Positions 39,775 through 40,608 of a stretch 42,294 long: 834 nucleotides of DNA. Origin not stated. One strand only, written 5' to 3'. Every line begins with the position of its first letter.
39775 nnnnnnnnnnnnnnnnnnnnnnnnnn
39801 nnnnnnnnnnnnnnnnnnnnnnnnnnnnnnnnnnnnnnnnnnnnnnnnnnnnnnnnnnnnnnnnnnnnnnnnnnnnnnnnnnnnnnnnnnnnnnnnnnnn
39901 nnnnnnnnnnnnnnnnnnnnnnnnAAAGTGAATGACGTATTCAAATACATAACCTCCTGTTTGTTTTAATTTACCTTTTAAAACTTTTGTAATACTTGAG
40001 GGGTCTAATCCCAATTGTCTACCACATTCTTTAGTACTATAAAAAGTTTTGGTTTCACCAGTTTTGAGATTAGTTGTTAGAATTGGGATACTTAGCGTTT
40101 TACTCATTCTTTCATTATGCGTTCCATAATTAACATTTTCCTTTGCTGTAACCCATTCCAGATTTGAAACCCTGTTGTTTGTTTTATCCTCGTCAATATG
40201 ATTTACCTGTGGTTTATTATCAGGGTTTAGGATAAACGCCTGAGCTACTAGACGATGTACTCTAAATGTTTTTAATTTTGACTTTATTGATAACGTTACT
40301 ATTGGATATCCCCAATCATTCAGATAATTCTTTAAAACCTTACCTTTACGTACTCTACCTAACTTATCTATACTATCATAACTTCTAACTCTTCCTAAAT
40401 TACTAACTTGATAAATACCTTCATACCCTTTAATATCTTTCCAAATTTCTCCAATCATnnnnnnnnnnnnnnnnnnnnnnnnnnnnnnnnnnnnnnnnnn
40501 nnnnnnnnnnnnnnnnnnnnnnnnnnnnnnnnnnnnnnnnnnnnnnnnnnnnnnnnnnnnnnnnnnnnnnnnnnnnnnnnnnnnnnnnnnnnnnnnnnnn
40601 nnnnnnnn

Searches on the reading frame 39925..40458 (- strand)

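Call 29: search_protein_families(library=pfam, proteins=[window:39925-40458:-], max_evalue=0.01)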
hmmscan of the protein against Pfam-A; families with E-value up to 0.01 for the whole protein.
window:39925-40458:- (178 aa): 3 families
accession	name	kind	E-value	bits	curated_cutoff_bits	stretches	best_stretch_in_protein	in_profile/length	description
PF07463.16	NUMOD4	-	9.3e-17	61.4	23.4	1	4-57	1-49/49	NUMOD4 motif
PF22083.2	I-HmuI_NUMOD-like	-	5.7e-15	55.1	27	1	132-173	5-46/46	DNA endonuclease I-HmuI-like, NUMOD-like domain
PF13392.12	HNH_3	-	1.3e-09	38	24.8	1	66-109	2-45/46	HNH endonuclease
